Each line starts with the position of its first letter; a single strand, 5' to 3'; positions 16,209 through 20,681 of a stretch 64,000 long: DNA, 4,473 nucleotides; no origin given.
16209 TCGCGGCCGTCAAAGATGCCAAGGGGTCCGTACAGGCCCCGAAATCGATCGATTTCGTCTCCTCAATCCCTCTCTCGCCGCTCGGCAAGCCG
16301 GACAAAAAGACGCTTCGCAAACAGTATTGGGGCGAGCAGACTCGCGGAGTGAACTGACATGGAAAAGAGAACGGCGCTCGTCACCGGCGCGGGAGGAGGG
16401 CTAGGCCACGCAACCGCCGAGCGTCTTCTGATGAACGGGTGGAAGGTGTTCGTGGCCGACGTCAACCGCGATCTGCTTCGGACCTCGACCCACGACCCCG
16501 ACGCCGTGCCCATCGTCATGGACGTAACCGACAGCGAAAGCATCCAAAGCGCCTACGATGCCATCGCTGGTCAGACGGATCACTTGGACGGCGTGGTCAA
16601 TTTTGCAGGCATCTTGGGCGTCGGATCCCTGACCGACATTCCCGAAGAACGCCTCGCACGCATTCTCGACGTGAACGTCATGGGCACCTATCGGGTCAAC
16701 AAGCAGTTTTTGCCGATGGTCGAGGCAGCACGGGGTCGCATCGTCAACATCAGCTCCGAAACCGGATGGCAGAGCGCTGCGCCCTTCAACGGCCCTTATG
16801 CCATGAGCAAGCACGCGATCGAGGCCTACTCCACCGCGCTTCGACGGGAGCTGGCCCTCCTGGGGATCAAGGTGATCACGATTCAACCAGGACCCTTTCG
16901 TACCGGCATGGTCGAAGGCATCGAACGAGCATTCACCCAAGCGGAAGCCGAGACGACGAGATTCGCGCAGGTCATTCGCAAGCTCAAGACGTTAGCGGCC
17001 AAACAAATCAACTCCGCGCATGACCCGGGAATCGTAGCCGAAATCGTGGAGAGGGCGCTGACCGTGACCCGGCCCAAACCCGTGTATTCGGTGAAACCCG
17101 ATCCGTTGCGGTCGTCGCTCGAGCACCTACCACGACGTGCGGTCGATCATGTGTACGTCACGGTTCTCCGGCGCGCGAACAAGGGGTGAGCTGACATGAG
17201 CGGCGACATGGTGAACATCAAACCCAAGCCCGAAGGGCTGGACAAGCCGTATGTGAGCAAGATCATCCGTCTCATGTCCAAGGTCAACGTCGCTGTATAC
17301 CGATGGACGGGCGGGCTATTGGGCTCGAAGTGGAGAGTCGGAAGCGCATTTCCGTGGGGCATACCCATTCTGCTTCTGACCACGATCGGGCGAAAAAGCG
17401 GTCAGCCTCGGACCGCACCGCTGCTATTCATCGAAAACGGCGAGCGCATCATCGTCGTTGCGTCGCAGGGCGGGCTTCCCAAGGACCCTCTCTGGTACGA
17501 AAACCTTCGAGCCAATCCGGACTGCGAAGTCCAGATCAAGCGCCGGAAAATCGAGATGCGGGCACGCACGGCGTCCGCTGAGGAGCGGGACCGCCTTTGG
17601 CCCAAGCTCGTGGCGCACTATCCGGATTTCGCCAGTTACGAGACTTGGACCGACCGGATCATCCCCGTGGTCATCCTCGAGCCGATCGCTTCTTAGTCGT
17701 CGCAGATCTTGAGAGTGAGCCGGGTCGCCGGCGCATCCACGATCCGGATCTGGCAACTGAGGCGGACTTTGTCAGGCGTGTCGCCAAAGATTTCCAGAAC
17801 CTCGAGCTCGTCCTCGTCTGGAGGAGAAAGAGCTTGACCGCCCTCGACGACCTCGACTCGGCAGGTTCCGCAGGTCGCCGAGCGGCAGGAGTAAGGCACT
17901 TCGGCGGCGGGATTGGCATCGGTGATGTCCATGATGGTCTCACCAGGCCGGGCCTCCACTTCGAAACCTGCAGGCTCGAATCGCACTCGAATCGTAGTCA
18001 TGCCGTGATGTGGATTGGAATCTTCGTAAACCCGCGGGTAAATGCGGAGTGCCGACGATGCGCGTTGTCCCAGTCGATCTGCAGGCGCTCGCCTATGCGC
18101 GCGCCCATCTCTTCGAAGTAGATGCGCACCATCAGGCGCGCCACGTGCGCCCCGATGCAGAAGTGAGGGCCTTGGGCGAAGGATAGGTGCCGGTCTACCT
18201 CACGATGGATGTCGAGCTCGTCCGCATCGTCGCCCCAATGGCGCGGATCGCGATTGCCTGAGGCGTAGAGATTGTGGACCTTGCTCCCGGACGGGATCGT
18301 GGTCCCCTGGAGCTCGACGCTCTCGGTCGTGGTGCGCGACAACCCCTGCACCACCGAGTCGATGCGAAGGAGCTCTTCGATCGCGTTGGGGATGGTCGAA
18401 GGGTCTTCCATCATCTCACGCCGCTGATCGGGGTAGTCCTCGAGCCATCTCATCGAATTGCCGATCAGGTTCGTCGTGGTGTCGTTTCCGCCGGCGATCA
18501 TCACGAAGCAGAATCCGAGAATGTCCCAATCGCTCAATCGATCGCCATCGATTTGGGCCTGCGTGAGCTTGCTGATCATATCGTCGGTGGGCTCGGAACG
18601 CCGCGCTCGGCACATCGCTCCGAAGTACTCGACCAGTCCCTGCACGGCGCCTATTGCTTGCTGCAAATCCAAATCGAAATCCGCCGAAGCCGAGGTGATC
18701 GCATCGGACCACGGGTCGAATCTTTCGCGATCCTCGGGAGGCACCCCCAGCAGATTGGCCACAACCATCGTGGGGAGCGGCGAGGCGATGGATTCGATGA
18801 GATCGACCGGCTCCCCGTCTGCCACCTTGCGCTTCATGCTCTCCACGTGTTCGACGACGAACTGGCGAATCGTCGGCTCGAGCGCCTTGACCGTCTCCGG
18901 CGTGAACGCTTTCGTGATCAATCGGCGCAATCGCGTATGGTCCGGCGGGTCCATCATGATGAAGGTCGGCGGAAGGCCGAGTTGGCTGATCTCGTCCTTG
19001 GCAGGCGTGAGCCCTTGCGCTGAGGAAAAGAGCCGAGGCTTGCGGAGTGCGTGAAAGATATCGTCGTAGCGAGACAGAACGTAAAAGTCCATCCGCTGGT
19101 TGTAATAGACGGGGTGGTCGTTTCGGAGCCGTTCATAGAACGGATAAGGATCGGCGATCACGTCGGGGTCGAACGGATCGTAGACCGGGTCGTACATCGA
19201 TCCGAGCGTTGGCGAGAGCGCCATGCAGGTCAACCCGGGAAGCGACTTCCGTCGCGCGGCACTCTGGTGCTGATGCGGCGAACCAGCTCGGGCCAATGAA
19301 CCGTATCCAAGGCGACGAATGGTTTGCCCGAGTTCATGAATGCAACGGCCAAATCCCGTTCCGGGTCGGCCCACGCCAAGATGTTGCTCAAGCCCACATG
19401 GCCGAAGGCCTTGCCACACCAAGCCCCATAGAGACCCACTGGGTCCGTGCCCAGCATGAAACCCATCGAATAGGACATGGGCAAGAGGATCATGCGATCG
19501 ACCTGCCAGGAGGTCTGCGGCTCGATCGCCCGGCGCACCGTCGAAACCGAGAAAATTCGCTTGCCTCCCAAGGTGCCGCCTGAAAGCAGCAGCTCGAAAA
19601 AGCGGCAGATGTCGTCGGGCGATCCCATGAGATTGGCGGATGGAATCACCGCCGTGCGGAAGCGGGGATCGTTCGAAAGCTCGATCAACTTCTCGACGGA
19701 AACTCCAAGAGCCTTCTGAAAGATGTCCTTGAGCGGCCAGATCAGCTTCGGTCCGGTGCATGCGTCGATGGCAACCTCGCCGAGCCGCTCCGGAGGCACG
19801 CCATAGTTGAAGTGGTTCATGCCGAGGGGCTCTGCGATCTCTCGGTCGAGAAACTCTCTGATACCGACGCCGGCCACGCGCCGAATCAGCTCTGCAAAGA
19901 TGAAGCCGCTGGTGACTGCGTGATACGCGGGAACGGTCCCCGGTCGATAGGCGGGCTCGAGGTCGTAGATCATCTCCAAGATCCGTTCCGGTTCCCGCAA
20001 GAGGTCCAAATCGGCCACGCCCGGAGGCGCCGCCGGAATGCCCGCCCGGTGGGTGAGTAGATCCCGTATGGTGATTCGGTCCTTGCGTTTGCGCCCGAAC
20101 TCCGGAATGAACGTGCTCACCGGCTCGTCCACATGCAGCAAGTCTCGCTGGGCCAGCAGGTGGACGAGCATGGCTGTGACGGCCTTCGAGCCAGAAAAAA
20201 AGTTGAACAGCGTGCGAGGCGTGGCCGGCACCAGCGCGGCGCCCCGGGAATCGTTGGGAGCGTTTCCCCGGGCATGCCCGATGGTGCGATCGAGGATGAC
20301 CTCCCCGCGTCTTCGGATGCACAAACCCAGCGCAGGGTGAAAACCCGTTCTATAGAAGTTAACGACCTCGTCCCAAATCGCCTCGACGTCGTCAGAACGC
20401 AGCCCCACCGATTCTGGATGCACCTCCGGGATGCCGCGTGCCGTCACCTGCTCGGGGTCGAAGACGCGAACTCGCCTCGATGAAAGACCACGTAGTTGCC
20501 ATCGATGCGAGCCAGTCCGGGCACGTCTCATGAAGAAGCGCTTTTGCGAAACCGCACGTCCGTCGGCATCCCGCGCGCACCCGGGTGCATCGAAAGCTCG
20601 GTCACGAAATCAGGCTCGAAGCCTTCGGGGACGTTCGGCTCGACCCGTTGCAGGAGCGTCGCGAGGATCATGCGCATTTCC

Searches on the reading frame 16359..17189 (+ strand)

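Call 6: search_protein_families(library=pfam, proteins=[window:16359-17189:+], max_evalue=0.001)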
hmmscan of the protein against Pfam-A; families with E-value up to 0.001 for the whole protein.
window:16359-17189:+ (276 aa): 6 families
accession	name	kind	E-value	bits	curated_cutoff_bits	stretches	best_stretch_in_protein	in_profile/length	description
PF00106.31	adh_short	-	4.2e-43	147.6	26.6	1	5-188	2-190/195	short chain dehydrogenase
PF13561.12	adh_short_C2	-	1.8e-35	123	27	1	10-199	1-194/236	Enoyl-(Acyl carrier protein) reductase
PF08659.16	KR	-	6.6e-10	39.6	22.6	1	5-163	2-165/180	KR domain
PF01370.27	Epimerase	-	9.6e-10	38.7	20.9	1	6-166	1-161/240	NAD dependent epimerase/dehydratase family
PF16363.11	GDP_Man_Dehyd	-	3.1e-06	27.3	27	1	7-173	1-179/332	GDP-mannose 4,6 dehydratase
PF08643.16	DUF1776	-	3.5e-05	23.8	25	1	88-184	105-203/294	Fungal family of unknown function (DUF1776)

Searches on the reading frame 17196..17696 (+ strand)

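Call 6: search_protein_families(library=pfam, proteins=[window:17196-17696:+], max_evalue=0.001)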
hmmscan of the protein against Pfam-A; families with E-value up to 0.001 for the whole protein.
window:17196-17696:+ (166 aa): 1 family
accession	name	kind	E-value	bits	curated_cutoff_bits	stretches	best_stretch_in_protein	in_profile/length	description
PF04075.20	F420H2_quin_red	-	3.9e-42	143.9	22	1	30-163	4-130/130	F420H(2)-dependent quinone reductase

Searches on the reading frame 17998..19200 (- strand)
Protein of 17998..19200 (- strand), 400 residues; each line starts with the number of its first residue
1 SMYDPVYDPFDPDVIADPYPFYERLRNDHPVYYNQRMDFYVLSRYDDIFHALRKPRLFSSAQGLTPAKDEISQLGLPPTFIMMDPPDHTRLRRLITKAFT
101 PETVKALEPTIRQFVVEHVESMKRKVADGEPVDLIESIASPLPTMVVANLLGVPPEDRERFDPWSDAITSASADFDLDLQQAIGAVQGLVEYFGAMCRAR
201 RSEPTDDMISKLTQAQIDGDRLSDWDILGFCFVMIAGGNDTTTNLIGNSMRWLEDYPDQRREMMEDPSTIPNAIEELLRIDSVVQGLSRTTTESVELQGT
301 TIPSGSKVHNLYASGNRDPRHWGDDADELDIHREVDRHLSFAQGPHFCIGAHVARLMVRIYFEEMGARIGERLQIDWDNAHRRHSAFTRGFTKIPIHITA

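Call 50: search_protein_families(library=pfam, proteins=[window:17998-19200:-], max_evalue=1)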
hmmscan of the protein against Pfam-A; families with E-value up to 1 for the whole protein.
window:17998-19200:- (400 aa): 1 family
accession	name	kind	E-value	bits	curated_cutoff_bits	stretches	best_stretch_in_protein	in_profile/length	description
PF00067.27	p450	-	8.6e-27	94.4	22.8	1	35-363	42-426/462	Cytochrome P450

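Call 62: search_protein_families(library=ncbifam, proteins=[window:17998-19200:-], max_evalue=0.00001)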
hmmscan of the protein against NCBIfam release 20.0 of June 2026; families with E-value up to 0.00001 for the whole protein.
window:17998-19200:- (400 aa): 8 families
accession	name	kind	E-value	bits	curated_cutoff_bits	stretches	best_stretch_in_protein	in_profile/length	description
NF041177.1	Cyp119_Thmprot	equivalog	2.5e-50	171.3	680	1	19-370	2-341/368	cytochrome P450 Cyp119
NF041802.1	P450_SolI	exception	6e-49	166.6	850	1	17-398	31-422/424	solanimycin biosynthesis cytochrome P450 SolI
TIGR04538.1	P450_cycloAA_1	subfamily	1.7e-48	165.4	500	1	10-396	3-392/395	cytochrome P450, cyclodipeptide synthase-associated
NF045816.1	PentlenlactSyn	equivalog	1.6e-46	158.8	700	1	38-396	37-394/396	pentalenolactone synthase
TIGR04515.1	P450_rel_GT_act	subfamily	2e-35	122.9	343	1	16-396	31-385/386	P450-derived glycosyltransferase activator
TIGR04458.1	CYP450_TxtE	equivalog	1e-33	116.6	500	1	11-368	6-374/403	4-nitrotryptophan synthase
NF050147.1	aminopyruv_ApyO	equivalog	4.4e-08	32.2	525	1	83-359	83-383/444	RiPP biosynthesis cytochrome P450 ApyO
NF051859.1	AlbFlvMonOxTrpSyn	equivalog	5.9e-07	28.4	700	0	180-330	213-379/457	bifunctional albaflavenone monooxygenase/terpene synthase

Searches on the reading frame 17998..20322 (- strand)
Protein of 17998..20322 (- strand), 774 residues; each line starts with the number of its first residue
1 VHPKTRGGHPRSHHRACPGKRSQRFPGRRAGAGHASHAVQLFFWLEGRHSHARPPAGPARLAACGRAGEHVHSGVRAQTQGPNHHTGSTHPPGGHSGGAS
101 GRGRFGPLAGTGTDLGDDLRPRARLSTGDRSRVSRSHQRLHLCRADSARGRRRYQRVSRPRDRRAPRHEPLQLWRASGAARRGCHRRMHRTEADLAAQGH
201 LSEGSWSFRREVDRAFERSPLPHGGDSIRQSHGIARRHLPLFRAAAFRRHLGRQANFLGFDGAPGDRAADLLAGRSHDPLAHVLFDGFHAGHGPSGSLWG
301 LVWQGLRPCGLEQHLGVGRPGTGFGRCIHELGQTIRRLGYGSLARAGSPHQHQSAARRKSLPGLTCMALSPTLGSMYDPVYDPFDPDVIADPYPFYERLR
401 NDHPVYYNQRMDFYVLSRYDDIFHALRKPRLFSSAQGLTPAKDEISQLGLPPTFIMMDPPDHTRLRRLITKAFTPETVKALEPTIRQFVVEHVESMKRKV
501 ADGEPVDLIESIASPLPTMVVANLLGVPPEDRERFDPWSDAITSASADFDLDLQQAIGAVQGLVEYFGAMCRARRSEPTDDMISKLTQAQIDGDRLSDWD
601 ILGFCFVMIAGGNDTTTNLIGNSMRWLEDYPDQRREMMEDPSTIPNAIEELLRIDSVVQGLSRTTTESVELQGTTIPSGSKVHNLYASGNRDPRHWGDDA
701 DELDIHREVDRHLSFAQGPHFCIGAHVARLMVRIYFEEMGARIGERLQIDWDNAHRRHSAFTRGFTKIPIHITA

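Call 9: search_protein_families(library=pfam, proteins=[window:17998-20322:-], max_evalue=0.001)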
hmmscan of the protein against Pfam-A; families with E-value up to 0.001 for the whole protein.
window:17998-20322:- (774 aa): 1 family
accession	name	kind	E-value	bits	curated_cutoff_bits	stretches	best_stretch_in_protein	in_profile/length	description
PF00067.27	p450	-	1.7e-25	90.1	22.8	1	409-737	42-426/462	Cytochrome P450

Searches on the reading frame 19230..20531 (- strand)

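Call 7: search_protein_families(library=pfam, proteins=[window:19230-20531:-], max_evalue=0.001)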
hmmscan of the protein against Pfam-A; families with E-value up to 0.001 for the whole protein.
window:19230-20531:- (433 aa): 1 family
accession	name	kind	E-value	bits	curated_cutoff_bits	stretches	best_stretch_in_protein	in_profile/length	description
PF00144.29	Beta-lactamase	-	4.5e-57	194.1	27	1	66-405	15-313/329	Beta-lactamase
